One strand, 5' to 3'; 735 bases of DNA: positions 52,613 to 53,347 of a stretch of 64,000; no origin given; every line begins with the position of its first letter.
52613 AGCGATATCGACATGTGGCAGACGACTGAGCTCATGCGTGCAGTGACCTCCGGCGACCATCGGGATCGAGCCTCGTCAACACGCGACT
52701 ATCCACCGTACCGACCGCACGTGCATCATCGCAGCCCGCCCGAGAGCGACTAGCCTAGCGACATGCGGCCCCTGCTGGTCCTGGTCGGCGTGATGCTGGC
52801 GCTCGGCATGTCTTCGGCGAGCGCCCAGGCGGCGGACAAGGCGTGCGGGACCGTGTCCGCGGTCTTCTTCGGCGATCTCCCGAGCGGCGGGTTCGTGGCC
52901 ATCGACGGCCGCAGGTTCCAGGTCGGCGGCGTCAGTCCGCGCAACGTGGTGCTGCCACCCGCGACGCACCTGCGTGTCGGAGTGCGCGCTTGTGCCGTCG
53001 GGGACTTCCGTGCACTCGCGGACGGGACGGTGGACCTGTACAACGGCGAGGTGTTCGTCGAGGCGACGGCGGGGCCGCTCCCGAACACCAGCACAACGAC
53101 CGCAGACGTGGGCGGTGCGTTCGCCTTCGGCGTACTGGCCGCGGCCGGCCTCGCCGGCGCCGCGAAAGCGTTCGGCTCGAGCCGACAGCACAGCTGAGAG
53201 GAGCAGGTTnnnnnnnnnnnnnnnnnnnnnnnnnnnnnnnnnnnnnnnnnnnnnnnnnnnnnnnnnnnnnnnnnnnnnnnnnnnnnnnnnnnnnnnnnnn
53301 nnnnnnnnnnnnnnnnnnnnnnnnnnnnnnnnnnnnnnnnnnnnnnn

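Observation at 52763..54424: Uncharacterised two-gene insertion between hflX and dapF: exported sorting-signal protein plus 404-aa orphan protein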

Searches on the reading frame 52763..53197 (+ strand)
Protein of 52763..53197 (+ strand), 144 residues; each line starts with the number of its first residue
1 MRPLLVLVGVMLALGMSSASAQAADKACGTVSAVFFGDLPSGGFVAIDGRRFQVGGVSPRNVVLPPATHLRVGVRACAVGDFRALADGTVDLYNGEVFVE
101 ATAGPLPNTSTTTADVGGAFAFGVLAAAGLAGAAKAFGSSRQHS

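Call 4: search_protein_families(library=ncbifam, proteins=[window:52763-53197:+], max_evalue=1)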
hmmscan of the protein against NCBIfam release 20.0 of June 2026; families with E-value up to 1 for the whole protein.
window:52763-53197:+ (144 aa): 0 families

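Call 5: search_protein_families(library=pfam, proteins=[window:52763-53197:+], max_evalue=0.1)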
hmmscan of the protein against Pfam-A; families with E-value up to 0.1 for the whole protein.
window:52763-53197:+ (144 aa): 0 families

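Call 8: find_homologous_proteins(query=window:52763-53197:+, max_evalue=0.01)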
Query window:52763-53197:+: 633 candidates shared short words with the query, none scored E <= 0.01.

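Call 42: list_cluster_members(proteins=[P0001, window:52763-53197:+, window:55231-56127:-, window:52012-52647:-])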
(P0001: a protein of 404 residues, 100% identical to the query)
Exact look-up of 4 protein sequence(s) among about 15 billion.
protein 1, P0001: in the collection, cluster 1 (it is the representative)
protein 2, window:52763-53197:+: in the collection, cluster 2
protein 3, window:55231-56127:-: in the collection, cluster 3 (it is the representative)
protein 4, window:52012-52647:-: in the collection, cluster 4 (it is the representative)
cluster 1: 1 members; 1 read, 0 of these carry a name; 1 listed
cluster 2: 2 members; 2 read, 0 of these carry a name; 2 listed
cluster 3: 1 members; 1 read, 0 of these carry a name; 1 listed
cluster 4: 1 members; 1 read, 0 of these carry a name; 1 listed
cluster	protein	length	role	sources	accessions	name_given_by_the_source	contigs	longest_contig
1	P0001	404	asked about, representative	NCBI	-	-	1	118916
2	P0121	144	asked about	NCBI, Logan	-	-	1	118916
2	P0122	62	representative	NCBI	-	-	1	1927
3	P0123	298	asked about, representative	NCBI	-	-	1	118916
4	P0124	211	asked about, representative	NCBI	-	-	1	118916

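Call 44: find_encoding_contigs(protein=window:52763-53197:+, flank=6000, max_places=5)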
Protein window:52763-53197:+ (144 aa): 1 contig read that carries it; 1 place shown.
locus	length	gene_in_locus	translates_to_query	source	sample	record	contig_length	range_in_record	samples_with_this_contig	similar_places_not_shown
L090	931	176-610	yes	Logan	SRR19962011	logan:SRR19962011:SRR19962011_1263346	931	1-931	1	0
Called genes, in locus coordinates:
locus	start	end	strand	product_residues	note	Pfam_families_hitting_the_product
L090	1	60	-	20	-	?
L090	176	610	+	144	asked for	-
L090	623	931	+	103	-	?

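Call 49: search_protein_families(library=padloc, proteins=[window:52763-53197:+], max_evalue=1)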
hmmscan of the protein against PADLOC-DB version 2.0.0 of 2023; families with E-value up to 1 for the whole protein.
window:52763-53197:+ (144 aa): 0 families

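Call 50: search_protein_families(library=phrogs, proteins=[window:52763-53197:+], max_evalue=1)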
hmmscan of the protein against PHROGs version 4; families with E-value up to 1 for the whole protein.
window:52763-53197:+ (144 aa): 0 families

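Call 54: search_protein_representatives(protein=window:52763-53197:+)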
Query: 144 residues. Proteins with E-value up to 0.001 (for the whole library): 23; up to 1e-10: 10; up to 1e-30: 0. The best 23 are listed.
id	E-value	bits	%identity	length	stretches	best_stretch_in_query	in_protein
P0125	4.9e-29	117.5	52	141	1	1-132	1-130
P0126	3.8e-24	101.6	49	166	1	10-131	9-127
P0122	3.2e-22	95.4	94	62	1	1-53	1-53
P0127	1.1e-18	83.9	47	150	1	10-134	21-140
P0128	9.2e-18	81.0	53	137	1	10-130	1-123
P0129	9.7e-16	74.4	47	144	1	5-123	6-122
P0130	1.2e-15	74.1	47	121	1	11-111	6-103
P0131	1.8e-15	73.5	52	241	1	5-103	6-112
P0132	3.2e-15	72.7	41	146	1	5-126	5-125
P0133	4.5e-13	65.8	46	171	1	2-134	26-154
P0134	9.5e-10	55.0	42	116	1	17-97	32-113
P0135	7.6e-09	52.1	42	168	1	9-118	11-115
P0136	1.8e-07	47.7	57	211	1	45-99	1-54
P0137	2.1e-07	47.4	51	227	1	27-83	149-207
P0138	2.6e-07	47.1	44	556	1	25-97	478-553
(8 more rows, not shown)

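Call 57: find_encoding_contigs(protein=P0125, flank=6000, max_places=3)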
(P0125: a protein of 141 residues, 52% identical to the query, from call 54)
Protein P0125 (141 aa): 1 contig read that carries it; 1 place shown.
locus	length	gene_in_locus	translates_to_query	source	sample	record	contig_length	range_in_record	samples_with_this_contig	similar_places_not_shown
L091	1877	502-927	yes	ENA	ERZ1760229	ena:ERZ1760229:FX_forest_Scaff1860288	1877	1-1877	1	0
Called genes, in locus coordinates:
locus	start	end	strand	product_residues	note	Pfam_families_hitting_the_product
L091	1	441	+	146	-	?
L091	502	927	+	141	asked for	-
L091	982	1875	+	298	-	?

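Call 62: find_related_loci(query=A5, collection=metagenome_contigs, flank=8000)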
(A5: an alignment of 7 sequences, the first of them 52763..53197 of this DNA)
Query A5 (144 aa) in metagenome_contigs; peptide patterns used: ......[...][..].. (x = any residue, [..] = any of these).
338 stretches matched a pattern; 1 encode a relative of the query (tblastn E <= 1e-3); 1 distinct loci.
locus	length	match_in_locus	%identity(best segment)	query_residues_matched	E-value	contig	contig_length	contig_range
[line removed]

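Call 71: find_homologous_proteins(query=A4, max_evalue=0.001)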
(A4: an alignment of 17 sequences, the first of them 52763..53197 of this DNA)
Query A4 (17 sequences) (144 aa, profile of the alignment): 8 proteins with E <= 0.001 among 8000 candidates.
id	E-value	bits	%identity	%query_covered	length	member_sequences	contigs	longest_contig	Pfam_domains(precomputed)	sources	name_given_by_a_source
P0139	2.2e-42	162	40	58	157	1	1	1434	-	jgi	jgi:hypothetical protein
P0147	9.3e-35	137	46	76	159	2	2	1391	-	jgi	jgi:hypothetical protein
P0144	1.5e-32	130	38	51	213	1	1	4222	-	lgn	-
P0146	1.0e-23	102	41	56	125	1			-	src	-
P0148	4.3e-22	96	36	44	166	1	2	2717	-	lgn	-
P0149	2.2e-20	91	52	19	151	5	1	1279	-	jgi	-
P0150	2.7e-20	91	31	63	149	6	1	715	-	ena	-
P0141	1.6e-18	85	46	49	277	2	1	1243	-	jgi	-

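Call 83: search_protein_families(library=pfam, alignment_id=A4, max_evalue=0.1)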
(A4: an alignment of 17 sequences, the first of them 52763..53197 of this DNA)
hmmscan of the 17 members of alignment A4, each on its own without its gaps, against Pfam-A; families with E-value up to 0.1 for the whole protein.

A. member 1, window:52763-53197:+ (144 aa): 0 families

B. families by the number of members that match (of 17 scanned): 3 families
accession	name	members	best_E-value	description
PF00746.26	Gram_pos_anchor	1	0.0051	LPXTG cell wall anchor motif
PF25637.1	DUF7942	1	0.036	Family of unknown function (DUF7942)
PF06316.17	Ail_Lom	1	0.084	Enterobacterial Ail/Lom protein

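Call 91: search_solved_structures(query=A5, max_evalue=10)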
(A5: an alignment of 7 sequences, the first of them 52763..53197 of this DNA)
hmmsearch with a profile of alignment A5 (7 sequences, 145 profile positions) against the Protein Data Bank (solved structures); distinct sequences matched with E-value up to 10: 1.
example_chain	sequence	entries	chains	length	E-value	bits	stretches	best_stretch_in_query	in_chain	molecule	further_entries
3jcu_U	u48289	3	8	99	0.024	17.7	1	80-135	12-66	Photosystem II Reaction Center Tn protein | Photosystem II luminal extrinsic protein Tn, PsbTn | Photosystem II 5 kDa protein, chloroplastic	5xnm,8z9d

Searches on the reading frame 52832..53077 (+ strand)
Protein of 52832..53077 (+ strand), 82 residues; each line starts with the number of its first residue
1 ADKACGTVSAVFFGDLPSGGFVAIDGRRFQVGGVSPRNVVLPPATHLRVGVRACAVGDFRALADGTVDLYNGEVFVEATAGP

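Call 48: search_protein_families(library=ncbifam, proteins=[window:52832-53077:+], max_evalue=10)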
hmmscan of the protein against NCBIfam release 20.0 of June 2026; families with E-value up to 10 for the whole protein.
seq(82 aa): 1 family
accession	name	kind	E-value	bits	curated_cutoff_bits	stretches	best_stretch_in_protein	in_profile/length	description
NF038044.1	act_def_assoc_B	subfamily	0.096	13.2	45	1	11-38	7-34/63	actinodefensin-associated protein B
